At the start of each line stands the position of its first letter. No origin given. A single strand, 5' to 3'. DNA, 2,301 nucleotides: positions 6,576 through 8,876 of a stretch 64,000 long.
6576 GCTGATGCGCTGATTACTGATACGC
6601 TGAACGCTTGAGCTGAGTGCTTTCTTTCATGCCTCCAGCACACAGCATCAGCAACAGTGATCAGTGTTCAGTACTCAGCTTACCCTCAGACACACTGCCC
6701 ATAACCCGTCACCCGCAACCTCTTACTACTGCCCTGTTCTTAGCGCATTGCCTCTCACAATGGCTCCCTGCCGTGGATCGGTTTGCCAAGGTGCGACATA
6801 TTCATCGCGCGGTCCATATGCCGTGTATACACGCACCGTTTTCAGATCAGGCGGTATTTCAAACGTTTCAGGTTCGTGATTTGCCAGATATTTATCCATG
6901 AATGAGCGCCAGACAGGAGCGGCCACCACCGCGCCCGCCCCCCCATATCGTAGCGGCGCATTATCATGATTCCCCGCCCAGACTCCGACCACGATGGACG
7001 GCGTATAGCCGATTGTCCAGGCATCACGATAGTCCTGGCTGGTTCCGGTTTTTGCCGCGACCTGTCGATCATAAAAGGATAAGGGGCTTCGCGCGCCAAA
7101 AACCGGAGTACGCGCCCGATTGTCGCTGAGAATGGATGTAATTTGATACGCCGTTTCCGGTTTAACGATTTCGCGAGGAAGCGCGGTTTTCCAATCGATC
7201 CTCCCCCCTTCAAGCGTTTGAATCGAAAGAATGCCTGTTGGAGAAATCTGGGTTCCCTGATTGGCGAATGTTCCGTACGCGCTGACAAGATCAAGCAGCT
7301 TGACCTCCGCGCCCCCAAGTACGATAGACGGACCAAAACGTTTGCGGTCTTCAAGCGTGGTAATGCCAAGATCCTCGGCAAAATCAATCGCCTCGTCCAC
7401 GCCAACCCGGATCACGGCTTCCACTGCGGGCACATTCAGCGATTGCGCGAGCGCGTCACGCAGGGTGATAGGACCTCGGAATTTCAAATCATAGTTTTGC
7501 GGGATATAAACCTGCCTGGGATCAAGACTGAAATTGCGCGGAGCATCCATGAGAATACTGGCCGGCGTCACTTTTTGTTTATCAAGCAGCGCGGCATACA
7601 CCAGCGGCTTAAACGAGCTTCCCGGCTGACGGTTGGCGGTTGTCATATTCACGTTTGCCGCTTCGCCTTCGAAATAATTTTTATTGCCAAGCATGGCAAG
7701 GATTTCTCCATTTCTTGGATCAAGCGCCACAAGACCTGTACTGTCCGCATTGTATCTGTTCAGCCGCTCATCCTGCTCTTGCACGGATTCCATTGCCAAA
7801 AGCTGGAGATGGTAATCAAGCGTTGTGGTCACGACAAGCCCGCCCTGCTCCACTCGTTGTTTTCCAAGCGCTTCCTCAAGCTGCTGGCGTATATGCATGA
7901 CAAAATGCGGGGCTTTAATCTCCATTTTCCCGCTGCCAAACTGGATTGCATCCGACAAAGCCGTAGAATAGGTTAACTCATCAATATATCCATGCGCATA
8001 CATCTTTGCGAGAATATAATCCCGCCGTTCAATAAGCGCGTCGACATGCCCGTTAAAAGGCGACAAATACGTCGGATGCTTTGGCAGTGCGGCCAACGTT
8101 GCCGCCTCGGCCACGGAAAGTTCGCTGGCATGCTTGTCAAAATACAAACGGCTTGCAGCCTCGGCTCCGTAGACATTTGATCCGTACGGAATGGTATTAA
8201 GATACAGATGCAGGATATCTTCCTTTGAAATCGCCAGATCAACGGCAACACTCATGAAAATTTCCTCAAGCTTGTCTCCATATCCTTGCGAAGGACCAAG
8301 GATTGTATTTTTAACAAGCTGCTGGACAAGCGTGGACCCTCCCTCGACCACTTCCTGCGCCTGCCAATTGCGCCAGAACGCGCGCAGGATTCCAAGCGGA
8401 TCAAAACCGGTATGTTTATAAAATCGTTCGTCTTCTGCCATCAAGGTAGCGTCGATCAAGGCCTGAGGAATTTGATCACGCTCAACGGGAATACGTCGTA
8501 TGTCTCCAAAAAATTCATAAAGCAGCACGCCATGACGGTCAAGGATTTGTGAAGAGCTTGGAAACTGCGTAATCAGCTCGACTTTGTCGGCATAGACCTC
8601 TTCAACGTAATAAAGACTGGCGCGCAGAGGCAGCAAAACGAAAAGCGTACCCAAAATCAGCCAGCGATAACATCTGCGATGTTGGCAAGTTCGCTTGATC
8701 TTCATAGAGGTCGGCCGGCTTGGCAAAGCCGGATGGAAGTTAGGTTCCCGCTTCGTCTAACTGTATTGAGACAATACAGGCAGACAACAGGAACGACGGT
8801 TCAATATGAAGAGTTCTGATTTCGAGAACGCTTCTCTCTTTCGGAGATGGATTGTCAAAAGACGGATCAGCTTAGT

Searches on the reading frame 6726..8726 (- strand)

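Call 23: search_protein_families(library=ncbifam, proteins=[window:6726-8726:-], max_evalue=0.00001)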
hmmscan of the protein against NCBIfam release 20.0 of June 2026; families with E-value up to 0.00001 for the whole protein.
window:6726-8726:- (666 aa): 16 families
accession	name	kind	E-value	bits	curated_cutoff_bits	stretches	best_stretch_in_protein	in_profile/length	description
TIGR02074.1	PBP_1a_fam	subfamily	4.5e-149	497.7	508.75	1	77-615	1-534/535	PBP1A family penicillin-binding protein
TIGR02073.1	PBP_1c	equivalog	3e-144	482.3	494.2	1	53-635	6-562/728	penicillin-binding protein 1C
NF051885.1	tranpepglycosPbpC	equivalog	2.2e-127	426.3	900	1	60-625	58-605/632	multimodular transpeptidase-transglycosylase PbpC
TIGR02071.1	PBP_1b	equivalog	2.3e-97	326.9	717.75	1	77-632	146-699/729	penicillin-binding protein 1B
NF008643.0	PRK11636.1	equivalog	1.3e-79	268.5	1263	2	60-317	49-305/850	peptidoglycan glycosyltransferase/peptidoglycan DD-transpeptidase MrcA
NF008414.0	PRK11240.1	equivalog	2e-79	267.6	1121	1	38-633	25-584/774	peptidoglycan glycosyltransferase PbpC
NF007061.0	PRK09506.1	equivalog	1.5e-70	238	1120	1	77-625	210-756/825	bifunctional glycosyl transferase/transpeptidase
NF011423.0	PRK14850.1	equivalog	6.2e-67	226.6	1275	1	77-611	156-690/764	penicillin-binding protein 1b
NF038272.1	strep_PBP1A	exception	2.7e-66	224.2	1075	1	37-567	30-562/658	penicillin-binding protein PBP1A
NF038276.1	strep_PBP2A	exception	1.4e-61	208.7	1100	1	12-618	32-641/716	penicillin-binding protein PBP2A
NF038274.1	strep_PBP1B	exception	8.1e-58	196.4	1225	2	49-254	53-271/745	penicillin-binding protein PBP1B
TIGR02070.1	mono_pep_trsgly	equivalog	1.2e-39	136.1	182.65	1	75-241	52-217/224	monofunctional biosynthetic peptidoglycan transglycosylase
NF010008.0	PRK13481.1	equivalog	1.1e-29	103.6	270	1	81-259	83-266/269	glycosyltransferase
TIGR03423.1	pbp2_mrdA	equivalog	8e-17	61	455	1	293-455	223-390/593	penicillin-binding protein 2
NF053573.1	PBP2_PenA_Neis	exception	9.6e-09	34.3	1105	1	293-456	229-389/572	peptidoglycan D,D-transpeptidase PBP2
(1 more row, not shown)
